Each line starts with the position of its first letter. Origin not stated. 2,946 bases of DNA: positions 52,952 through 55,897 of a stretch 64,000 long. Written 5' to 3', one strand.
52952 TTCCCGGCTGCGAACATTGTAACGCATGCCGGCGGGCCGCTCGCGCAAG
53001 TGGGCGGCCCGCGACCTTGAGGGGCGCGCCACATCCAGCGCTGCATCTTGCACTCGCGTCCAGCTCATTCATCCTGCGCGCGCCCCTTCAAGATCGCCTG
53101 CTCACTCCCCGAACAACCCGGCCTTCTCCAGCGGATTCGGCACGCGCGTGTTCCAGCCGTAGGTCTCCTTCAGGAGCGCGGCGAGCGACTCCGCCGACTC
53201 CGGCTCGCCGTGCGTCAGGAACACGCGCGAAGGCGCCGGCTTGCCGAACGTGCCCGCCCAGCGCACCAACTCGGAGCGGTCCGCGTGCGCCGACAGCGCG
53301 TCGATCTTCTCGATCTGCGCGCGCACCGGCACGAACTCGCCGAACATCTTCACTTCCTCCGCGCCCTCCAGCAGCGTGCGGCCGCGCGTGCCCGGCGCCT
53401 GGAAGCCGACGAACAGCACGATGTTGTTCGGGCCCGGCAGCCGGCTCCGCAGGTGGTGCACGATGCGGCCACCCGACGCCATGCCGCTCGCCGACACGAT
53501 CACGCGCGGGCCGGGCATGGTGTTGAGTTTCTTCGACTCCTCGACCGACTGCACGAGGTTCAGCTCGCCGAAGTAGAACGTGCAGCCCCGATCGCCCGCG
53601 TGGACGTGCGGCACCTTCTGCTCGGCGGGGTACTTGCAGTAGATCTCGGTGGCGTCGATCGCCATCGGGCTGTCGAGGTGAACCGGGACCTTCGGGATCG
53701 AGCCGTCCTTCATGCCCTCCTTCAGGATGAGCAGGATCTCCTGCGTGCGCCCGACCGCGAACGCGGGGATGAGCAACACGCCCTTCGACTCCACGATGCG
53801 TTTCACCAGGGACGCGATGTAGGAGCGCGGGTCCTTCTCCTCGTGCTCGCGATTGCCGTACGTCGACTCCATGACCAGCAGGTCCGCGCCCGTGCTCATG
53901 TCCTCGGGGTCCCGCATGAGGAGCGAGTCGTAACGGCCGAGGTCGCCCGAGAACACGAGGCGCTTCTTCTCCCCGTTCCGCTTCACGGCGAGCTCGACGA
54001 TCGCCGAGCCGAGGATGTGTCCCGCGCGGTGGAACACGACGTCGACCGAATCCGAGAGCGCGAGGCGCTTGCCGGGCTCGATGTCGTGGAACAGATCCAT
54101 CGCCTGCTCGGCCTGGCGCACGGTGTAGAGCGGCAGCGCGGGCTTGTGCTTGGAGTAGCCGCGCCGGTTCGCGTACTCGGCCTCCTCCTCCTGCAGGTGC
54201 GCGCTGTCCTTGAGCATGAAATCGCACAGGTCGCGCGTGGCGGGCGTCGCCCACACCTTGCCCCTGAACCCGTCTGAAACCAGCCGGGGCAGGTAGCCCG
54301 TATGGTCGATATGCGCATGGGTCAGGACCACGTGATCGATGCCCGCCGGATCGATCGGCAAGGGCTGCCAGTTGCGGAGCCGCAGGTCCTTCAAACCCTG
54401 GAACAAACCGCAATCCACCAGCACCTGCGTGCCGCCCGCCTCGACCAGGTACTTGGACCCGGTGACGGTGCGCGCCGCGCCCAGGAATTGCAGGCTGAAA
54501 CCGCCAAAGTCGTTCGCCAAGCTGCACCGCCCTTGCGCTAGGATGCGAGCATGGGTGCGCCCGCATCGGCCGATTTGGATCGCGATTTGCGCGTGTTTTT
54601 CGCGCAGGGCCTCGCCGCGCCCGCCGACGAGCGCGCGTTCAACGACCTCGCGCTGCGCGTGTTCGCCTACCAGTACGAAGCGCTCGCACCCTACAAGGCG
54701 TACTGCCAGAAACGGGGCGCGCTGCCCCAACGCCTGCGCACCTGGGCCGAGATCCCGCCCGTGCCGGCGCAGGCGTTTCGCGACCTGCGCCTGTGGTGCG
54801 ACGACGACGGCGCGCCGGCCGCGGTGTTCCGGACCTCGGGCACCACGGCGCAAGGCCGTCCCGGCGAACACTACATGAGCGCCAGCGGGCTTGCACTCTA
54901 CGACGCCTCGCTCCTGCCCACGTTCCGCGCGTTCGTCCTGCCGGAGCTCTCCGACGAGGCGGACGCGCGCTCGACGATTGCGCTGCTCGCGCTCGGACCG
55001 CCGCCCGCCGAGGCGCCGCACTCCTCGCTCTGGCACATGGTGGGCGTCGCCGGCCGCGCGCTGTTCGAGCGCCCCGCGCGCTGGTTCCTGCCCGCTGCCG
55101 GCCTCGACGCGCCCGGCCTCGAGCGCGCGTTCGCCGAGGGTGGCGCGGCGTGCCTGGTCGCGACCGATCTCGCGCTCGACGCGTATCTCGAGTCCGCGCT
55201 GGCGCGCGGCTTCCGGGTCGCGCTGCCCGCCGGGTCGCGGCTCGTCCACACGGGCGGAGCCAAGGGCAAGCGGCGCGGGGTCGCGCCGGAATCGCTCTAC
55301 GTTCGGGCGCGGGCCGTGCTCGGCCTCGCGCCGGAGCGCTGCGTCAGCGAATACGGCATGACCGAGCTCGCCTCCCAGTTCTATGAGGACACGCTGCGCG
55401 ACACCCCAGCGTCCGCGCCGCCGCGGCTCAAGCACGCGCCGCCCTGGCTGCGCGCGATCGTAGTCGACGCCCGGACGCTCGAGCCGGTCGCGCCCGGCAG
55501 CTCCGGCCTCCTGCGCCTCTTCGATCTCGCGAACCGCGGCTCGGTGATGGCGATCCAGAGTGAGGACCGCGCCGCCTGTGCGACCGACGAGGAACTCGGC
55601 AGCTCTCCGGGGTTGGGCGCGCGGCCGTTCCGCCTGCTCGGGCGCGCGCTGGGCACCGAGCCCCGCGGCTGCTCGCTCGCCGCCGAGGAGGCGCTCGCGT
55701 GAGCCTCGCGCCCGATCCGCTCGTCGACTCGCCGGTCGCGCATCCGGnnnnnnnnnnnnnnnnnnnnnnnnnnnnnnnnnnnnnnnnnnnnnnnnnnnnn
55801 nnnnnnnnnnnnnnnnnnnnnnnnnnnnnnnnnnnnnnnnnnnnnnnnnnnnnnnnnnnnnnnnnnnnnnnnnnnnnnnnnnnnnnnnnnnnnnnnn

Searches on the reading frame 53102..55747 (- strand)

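Call 37: search_protein_families(library=pfam, proteins=[window:53102-55747:-], max_evalue=0.001)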
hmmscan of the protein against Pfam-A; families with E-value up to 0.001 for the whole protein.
window:53102-55747:- (881 aa): 5 families
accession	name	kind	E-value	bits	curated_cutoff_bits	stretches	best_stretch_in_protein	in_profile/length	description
PF10996.14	Beta-Casp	-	1.3e-34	119.7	27.7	1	668-792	1-120/120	Beta-Casp domain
PF07521.17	RMMBL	-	7.5e-19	67.9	21.6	1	806-870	2-63/63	Zn-dependent metallo-hydrolase RNA specificity domain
PF00753.33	Lactamase_B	-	5.4e-12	46.5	22.7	1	433-614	9-161/196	Metallo-beta-lactamase superfamily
PF12706.13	Lactamase_B_2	-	3.4e-11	43.6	27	1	440-633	1-170/200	Beta-lactamase superfamily domain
PF16661.11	Lactamase_B_6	-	0.0002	21.2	27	1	434-586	1-149/193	Metallo-beta-lactamase superfamily domain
